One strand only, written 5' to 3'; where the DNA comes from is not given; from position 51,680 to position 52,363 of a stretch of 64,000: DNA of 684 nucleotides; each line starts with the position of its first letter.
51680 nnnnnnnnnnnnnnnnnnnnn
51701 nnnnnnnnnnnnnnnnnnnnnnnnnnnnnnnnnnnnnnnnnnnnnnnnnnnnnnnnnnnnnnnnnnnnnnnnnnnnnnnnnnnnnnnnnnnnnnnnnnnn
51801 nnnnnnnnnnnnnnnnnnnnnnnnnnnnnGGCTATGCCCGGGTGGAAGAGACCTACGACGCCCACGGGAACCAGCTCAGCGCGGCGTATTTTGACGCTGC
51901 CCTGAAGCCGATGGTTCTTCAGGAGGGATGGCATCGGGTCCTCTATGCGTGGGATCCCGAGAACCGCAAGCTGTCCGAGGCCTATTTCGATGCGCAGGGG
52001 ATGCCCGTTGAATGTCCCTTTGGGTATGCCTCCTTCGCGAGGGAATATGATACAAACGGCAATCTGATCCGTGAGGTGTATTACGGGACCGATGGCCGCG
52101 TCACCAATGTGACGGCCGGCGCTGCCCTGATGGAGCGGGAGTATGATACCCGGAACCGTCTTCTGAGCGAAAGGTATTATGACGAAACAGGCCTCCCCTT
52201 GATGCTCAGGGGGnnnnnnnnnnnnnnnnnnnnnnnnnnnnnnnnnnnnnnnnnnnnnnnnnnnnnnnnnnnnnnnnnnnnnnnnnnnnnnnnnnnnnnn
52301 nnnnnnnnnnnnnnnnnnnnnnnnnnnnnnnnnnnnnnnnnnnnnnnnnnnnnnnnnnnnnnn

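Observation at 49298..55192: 1964-aa secreted protein of about 50-60 tandem 32-residue repeats between the BY-kinase and the LCP ligase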

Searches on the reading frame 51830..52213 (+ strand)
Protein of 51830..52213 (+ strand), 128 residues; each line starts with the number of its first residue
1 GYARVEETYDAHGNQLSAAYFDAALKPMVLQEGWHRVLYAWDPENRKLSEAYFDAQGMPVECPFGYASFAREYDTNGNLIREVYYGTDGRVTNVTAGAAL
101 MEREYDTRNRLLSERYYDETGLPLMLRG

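Call 43: search_solved_structures(query=A6, max_evalue=10, show_alignments=3)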
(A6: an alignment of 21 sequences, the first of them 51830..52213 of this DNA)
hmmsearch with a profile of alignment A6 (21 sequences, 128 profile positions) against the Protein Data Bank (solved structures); distinct sequences matched with E-value up to 10: 18.
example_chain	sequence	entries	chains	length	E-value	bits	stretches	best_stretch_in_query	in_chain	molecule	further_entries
8h8a_A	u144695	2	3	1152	0.0034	20.7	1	65-113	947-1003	Putative Rhs-family protein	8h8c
7q97_A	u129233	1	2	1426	0.0052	20.1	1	21-109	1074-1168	Rhs family protein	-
8h8b_A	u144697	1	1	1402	0.032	17.5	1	65-113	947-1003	Putative Rhs-family protein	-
7c8z_B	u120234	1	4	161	0.24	14.7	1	54-86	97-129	Salicylate 5-hydroxylase, small oxygenase component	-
6ske_A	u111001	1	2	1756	0.74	13.1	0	99-126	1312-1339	Teneurin-2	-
6fay_A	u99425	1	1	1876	0.85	12.9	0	68-126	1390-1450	Odz3 protein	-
6ska_A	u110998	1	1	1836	0.86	12.9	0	99-126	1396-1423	Teneurin-2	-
8r54_A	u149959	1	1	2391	1.1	12.5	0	68-126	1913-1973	Teneurin-3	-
8r50_B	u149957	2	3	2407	1.2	12.5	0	68-126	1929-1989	Teneurin-3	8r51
9igs_A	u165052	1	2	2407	1.2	12.5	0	68-126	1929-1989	Isoform A1B1 of Teneurin-3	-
6fb3_A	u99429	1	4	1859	1.2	12.4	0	99-126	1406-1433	Teneurin-2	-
8cp6_B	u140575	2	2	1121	1.3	12.3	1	4-122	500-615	Toxin protein Tse5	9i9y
6vhh_A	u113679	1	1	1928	2.6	11.4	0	70-126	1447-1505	Teneurin-2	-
6cmx_A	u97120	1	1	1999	3.3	11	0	70-126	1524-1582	Teneurin-2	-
9g42_A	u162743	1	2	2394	8.7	9.7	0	70-126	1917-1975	Teneurin transmembrane protein 2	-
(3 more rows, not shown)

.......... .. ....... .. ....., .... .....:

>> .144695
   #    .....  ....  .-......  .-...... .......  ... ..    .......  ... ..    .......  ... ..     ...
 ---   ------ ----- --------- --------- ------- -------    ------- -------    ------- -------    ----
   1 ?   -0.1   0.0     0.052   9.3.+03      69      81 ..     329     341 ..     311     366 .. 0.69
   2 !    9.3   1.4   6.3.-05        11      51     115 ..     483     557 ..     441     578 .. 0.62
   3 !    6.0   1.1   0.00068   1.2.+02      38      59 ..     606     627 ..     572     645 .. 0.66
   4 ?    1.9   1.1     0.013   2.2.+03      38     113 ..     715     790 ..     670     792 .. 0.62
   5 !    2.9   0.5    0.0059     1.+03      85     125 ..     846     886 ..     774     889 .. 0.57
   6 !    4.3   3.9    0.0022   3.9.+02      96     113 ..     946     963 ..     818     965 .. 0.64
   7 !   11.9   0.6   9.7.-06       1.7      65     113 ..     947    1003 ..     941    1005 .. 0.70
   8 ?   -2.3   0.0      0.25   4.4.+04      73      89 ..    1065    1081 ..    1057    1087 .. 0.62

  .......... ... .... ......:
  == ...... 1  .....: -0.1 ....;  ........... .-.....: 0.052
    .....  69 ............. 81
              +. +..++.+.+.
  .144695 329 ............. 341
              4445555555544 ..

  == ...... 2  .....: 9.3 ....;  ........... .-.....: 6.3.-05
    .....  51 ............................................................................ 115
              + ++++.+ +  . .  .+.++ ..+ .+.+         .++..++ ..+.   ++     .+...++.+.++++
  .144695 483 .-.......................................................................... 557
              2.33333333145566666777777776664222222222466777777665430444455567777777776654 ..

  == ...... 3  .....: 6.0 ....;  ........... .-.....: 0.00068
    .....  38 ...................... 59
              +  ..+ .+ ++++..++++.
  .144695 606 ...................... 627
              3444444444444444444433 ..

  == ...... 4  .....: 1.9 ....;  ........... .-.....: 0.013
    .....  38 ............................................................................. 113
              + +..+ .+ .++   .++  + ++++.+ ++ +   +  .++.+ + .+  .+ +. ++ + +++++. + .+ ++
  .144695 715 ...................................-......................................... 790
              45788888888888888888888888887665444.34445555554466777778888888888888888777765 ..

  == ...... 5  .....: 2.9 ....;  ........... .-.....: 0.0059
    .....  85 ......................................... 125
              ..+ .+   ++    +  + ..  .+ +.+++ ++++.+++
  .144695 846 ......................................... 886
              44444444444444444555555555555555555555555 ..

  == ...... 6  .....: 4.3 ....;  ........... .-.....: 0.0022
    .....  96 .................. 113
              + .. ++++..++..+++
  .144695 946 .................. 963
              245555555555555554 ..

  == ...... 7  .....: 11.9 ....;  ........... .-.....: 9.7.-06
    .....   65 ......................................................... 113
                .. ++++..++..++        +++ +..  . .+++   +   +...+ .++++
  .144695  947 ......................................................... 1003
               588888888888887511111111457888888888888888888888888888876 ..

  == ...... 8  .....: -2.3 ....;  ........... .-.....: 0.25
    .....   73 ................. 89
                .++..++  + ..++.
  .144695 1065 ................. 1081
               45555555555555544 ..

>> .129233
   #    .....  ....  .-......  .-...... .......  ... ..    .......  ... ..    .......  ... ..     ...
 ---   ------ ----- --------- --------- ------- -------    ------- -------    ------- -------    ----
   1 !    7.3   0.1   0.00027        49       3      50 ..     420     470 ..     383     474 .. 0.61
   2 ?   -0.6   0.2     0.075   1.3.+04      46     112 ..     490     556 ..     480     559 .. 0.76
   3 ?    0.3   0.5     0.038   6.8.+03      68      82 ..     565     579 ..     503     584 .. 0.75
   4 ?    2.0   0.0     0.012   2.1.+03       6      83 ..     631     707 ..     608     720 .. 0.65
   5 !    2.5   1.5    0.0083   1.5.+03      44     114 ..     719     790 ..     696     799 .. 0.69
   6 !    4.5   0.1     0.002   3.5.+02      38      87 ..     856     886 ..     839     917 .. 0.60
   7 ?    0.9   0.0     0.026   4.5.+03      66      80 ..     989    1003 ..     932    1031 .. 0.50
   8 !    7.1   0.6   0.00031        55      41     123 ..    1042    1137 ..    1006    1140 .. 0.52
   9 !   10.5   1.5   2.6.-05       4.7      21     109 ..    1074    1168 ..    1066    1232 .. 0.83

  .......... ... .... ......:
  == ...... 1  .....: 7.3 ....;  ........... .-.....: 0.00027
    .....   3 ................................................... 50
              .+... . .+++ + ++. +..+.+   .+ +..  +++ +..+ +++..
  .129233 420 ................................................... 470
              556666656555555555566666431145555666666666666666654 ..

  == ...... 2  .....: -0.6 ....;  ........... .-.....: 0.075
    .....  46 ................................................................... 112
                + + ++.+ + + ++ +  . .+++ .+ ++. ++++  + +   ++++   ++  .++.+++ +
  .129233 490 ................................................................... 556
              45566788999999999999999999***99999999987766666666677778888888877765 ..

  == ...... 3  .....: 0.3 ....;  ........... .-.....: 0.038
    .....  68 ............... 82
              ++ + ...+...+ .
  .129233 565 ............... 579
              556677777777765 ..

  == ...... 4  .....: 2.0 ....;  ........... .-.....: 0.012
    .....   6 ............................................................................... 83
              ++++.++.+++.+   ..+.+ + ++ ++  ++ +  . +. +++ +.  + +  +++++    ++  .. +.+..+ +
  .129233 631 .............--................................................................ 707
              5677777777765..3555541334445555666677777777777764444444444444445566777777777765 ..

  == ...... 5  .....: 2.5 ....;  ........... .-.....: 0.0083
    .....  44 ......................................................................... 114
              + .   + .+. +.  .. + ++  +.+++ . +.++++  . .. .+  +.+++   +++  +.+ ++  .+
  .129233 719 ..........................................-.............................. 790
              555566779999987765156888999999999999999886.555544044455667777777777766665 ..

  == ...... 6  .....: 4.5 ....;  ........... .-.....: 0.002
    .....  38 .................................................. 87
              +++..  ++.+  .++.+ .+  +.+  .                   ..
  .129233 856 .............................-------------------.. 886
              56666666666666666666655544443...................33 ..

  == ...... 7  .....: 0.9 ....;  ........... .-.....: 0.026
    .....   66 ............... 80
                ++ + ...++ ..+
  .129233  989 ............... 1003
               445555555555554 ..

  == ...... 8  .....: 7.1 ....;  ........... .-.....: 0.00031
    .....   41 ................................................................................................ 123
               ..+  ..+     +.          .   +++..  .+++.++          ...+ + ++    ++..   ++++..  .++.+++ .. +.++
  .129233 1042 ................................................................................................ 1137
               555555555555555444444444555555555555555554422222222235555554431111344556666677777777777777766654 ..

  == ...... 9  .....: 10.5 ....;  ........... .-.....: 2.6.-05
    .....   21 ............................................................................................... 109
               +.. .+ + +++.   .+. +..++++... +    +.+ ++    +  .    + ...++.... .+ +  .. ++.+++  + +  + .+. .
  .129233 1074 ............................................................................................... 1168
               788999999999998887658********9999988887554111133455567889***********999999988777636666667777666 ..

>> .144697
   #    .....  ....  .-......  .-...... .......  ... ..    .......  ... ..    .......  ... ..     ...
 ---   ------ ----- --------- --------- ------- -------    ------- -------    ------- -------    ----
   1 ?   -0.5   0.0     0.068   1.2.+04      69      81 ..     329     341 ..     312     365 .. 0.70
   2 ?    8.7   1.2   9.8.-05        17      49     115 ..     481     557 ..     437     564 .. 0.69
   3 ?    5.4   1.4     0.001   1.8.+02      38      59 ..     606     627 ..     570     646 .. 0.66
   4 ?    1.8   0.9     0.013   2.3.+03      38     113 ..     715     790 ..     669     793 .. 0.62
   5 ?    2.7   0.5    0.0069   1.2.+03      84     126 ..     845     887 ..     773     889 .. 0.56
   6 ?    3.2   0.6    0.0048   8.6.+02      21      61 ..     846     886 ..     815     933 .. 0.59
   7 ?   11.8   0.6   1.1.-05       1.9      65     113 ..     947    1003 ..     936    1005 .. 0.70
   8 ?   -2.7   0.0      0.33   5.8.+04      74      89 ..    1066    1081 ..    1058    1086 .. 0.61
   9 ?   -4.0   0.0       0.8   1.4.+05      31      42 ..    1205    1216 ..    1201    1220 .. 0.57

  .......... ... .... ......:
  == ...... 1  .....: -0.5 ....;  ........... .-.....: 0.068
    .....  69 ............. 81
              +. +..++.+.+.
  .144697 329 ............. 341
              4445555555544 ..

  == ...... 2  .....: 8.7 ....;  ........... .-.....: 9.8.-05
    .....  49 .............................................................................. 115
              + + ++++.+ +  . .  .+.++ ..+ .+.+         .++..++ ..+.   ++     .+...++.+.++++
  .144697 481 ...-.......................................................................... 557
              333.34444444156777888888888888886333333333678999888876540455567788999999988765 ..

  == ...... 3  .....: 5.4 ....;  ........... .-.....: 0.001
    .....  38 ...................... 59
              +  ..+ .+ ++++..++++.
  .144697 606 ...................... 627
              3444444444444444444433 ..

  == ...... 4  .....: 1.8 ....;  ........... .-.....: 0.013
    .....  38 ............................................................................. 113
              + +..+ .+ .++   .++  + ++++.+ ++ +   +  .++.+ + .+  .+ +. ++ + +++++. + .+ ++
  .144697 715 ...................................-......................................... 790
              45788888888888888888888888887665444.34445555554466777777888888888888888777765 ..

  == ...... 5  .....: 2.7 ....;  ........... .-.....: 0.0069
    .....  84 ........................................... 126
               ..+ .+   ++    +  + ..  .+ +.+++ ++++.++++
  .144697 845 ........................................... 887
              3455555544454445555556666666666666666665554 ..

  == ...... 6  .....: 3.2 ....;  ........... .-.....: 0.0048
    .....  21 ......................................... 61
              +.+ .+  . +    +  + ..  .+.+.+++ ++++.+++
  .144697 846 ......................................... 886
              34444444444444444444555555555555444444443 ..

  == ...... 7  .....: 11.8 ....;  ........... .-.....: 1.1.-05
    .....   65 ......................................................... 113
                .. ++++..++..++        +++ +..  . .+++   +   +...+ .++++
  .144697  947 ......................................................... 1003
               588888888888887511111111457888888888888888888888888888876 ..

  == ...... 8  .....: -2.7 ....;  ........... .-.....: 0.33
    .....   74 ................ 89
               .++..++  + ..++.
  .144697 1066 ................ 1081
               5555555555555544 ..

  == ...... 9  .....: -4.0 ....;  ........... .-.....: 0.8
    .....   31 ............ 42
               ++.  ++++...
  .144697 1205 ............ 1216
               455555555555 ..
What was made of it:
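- On YD/RHS repeat superfamily (Pfam PF05593 RHS_repeat; NCBIfam TIGR01643 YD_repeat_2x): 17 of 18 PDB profile hits are Rhs proteins, teneurins or Tse5, though weak (E >= 0.003, call 43).
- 17 of 18 PDB profile hits are Rhs proteins, teneurins or Tse5 (call 43).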

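Call 55: search_protein_representatives(alignment_id=A6)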
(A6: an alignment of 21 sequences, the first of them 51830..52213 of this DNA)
Query: 21 sequences, 128 profile positions. Proteins with E-value up to 0.001 (for the whole library): 9988; up to 1e-10: 5379; up to 1e-30: 2983. The best 150 are listed.
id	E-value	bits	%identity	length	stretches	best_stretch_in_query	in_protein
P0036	0.0e+00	1588.0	-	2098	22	1-126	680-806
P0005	0.0e+00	1345.9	-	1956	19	1-126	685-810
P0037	0.0e+00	1313.0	-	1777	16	1-127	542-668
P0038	0.0e+00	1204.9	-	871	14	1-127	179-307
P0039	0.0e+00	1179.1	-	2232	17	1-127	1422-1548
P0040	0.0e+00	1139.2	-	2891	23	1-126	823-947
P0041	0.0e+00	1138.9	-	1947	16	1-125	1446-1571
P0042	0.0e+00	1131.8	-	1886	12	1-125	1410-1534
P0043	0.0e+00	1100.7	-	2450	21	1-124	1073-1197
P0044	0.0e+00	1093.9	-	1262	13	1-126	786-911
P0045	0.0e+00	1089.0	-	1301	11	1-127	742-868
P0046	0.0e+00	1087.1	-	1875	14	1-126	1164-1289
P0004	0.0e+00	1080.0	-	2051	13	1-127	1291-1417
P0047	0.0e+00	1074.1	-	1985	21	3-126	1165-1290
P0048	0.0e+00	1058.5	-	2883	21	11-127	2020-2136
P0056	3.0e-297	984.3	-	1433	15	2-125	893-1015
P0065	7.2e-279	924.9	-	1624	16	1-126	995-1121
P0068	3.3e-275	913.1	-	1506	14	10-126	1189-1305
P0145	1.8e-220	736.1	-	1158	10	1-127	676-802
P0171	2.4e-208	696.9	-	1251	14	1-125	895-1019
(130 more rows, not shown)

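Call 80: find_encoding_contigs(protein=P0068, flank=10000, max_places=2)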
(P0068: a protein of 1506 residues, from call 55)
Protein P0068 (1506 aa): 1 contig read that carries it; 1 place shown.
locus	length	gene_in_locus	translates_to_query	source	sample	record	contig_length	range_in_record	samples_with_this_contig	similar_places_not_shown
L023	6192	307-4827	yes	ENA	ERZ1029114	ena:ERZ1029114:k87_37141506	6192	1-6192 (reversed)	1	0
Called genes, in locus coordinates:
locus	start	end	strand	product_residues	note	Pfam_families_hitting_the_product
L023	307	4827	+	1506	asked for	PF27244:GtfB_M (faint)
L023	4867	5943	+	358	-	PF08823:PG_binding_2 (weak), PF01471:PG_binding_1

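Call 86: find_encoding_contigs(protein=P0056, flank=8000, max_places=1)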
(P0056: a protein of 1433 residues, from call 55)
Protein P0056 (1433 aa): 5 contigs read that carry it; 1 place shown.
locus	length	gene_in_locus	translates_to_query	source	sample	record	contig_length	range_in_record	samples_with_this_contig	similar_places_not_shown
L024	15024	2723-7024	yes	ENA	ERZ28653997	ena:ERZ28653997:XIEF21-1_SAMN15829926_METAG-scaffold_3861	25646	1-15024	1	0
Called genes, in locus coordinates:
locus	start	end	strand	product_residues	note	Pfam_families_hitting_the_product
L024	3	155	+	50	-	?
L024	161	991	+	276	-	PF13614:AAA_31, PF01656:CbiA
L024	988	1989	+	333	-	PF03816:LytR_cpsA_psr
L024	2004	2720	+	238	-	PF19567:CpsB_CapC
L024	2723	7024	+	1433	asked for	-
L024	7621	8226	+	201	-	-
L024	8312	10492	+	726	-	-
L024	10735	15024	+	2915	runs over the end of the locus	PF18676:MBG_2 (faint)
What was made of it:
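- Closest known: CpsA-D / Wzz-BY-kinase-LCP module of Gram-positive Wzy-dependent capsule loci. Same: P0056's locus has CpsD, LCP and CpsB in a row before its array gene (call 86).
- P0056 follows CpsD-LCP-CpsB (call 86).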

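Call 87: find_encoding_contigs(protein=P0065, flank=8000, max_places=1)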
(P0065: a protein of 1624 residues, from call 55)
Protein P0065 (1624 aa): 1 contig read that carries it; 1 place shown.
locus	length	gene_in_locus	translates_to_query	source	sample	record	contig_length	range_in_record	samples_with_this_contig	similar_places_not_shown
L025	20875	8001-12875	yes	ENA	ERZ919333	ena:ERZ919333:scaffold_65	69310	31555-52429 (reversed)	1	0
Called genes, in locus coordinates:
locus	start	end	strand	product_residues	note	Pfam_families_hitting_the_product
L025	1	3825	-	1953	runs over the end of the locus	-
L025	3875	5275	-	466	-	PF02706:Wzz, PF01656:CbiA, PF06564:CBP_BcsQ (weak), PF10609:ParA, PF13614:AAA_31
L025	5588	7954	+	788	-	PF00072:Response_reg, PF00990:GGDEF, PF00072:Response_reg, PF08668:HDOD (weak), PF01966:HD, PF13487:HD_5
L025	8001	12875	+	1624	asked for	-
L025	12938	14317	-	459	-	PF28494:GlyRS_ins_1 (weak), PF00587:tRNA-synt_2b, PF03129:HGTP_anticodon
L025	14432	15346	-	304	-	PF13401:AAA_22 (faint), PF02881:SRP54_N, PF13604:AAA_30 (weak), PF00448:SRP54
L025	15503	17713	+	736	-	PF13487:HD_5, PF01966:HD, PF00990:GGDEF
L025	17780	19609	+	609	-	PF01411:tRNA-synt_2c, PF07973:tRNA_SAD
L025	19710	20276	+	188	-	PF28549:NDPSase_N, PF00293:NUDIX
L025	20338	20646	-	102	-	PF13780:DUF4176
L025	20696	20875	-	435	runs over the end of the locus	-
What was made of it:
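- In L025 a GGDEF/HD response regulator lies between two array genes (call 87).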

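Call 88: find_encoding_contigs(protein=P0145, flank=8000, max_places=1)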
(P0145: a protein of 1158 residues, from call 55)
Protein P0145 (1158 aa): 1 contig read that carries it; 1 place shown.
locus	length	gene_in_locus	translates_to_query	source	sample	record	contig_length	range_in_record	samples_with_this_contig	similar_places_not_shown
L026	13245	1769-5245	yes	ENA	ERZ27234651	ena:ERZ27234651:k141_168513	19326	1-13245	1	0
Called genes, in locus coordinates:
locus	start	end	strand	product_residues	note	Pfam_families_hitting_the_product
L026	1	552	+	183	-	?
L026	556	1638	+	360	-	PF01636:APH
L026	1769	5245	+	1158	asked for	PF05593:RHS_repeat (faint)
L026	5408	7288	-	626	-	PF00122:E1-E2_ATPase, PF00702:Hydrolase, PF08282:Hydrolase_3 (faint)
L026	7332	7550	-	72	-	PF00403:HMA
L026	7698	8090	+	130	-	PF01022:HTH_5, PF07848:PaaX (faint)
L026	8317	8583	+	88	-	-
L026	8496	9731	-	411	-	PF07690:MFS_1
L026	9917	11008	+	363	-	PF13521:AAA_28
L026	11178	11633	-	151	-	PF06803:DUF1232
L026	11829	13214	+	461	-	PF04174:CP_ATPgrasp_1, PF14403:CP_ATPgrasp_2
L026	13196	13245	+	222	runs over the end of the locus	PF04168:Alpha-E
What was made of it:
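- One of four blind picks (P0145) has no glycan neighbours (call 88).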

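Call 89: find_encoding_contigs(protein=P0171, flank=8000, max_places=1)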
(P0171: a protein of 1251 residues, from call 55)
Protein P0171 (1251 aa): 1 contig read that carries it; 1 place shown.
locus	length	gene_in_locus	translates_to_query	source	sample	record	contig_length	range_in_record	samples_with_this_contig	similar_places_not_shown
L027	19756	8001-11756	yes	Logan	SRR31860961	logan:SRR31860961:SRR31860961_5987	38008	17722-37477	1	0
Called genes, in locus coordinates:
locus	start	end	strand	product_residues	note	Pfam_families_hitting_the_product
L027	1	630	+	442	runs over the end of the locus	PF03721:UDPG_MGDP_dh_N, PF00984:UDPG_MGDP_dh, PF03720:UDPG_MGDP_dh_C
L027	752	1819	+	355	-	PF04230:PS_pyruv_trans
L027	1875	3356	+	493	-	PF01943:Polysacc_synt, PF13440:Polysacc_synt_3, PF03023:MurJ (weak)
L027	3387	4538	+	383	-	PF14907:NTP_transf_5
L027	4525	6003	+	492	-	PF04892:VanZ-LLP1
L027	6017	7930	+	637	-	PF04321:RmlD_sub_bind, PF01073:3Beta_HSD, PF01370:Epimerase, PF02719:Polysacc_synt_2, PF16363:GDP_Man_Dehyd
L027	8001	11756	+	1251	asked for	-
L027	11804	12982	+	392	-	PF10509:GalKase_gal_bdg (weak), PF00288:GHMP_kinases_N, PF08544:GHMP_kinases_C (weak)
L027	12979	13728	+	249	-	PF00483:NTP_transferase, PF12804:NTP_transf_3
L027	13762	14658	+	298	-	-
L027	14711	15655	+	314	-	-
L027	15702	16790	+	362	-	PF01370:Epimerase, PF02719:Polysacc_synt_2, PF04321:RmlD_sub_bind, PF01073:3Beta_HSD, PF07993:NAD_binding_4 (weak), PF16363:GDP_Man_Dehyd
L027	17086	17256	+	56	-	-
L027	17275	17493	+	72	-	-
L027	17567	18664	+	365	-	PF04055:Radical_SAM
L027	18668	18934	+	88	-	PF05402:PqqD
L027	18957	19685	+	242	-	-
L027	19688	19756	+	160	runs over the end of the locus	-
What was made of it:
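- P0171 follows CapD in a Wzx / pyruvyl-transferase locus (call 89).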
